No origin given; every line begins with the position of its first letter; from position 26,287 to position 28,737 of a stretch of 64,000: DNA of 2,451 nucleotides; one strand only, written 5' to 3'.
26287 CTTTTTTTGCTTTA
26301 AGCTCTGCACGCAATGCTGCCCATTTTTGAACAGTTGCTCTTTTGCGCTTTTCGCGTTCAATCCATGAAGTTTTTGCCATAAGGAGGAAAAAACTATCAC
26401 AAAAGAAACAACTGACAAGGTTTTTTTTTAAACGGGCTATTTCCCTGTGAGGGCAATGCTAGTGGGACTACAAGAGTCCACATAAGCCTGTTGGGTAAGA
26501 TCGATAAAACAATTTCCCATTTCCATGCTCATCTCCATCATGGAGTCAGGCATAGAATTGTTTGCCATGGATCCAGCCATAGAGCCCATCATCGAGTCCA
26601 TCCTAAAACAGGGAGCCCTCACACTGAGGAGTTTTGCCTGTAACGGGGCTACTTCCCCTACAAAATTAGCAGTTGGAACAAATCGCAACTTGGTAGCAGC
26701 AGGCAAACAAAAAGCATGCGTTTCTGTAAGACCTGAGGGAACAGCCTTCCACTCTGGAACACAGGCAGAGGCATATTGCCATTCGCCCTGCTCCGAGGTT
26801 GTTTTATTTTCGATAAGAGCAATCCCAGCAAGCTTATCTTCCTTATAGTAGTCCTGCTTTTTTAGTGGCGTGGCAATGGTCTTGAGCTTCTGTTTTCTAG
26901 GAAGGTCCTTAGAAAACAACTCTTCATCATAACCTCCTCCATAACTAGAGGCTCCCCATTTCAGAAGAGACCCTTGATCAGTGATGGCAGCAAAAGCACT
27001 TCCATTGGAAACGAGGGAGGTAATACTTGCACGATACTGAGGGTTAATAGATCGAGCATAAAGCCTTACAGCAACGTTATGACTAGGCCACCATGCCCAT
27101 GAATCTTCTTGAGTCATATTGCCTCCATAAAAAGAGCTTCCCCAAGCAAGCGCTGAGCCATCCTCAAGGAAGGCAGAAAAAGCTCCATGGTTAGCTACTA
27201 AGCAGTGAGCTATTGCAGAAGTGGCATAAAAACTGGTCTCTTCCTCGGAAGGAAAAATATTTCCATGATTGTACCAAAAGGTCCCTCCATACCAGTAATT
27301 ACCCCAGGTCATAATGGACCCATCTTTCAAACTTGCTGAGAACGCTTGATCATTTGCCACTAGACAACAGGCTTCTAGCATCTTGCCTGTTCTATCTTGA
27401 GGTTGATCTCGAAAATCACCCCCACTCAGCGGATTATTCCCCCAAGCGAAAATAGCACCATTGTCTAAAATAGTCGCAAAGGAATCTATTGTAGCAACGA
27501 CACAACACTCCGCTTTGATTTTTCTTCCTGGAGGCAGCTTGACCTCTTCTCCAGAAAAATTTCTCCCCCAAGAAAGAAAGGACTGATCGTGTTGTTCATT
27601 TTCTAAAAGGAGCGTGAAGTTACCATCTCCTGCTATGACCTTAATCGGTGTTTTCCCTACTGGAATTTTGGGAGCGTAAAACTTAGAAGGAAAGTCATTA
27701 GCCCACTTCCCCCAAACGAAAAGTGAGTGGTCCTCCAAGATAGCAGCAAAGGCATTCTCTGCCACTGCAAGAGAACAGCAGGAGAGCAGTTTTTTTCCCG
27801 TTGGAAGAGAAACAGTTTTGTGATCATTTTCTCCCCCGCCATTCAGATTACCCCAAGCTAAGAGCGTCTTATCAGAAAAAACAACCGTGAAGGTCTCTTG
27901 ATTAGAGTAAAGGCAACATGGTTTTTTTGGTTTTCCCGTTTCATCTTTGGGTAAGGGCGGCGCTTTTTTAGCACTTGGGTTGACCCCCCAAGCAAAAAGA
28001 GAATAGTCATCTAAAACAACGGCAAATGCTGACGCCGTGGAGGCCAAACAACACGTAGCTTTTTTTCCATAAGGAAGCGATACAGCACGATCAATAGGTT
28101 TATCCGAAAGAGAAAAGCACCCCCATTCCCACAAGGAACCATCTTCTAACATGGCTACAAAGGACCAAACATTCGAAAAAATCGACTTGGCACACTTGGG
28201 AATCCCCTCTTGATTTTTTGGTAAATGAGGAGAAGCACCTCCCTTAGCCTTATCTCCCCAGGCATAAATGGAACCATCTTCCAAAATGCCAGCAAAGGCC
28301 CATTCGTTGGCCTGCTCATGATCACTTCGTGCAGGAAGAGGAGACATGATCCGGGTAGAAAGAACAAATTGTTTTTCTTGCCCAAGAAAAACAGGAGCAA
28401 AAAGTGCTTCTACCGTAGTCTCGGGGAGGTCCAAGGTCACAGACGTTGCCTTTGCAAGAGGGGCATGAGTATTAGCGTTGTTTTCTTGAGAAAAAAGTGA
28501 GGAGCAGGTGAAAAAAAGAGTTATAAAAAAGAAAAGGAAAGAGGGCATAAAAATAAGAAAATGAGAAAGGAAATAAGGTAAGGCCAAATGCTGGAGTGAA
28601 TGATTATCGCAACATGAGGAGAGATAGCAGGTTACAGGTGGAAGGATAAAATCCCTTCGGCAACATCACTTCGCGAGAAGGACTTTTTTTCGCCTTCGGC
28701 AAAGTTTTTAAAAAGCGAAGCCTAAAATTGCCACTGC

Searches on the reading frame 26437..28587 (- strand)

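Call 49: search_protein_families(library=pfam, proteins=[window:26437-28587:-])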
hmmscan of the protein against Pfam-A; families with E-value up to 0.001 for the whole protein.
window:26437-28587:- (716 aa): 2 families
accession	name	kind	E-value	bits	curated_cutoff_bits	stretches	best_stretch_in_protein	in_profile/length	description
PF25390.1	WD40_RLD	-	4e-19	69.6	150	2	314-551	33-277/363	RCC1-like domain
PF13540.12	RCC1_2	-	2.7e-11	43.4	22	0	98-112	11-25/30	Regulator of chromosome condensation (RCC1) repeat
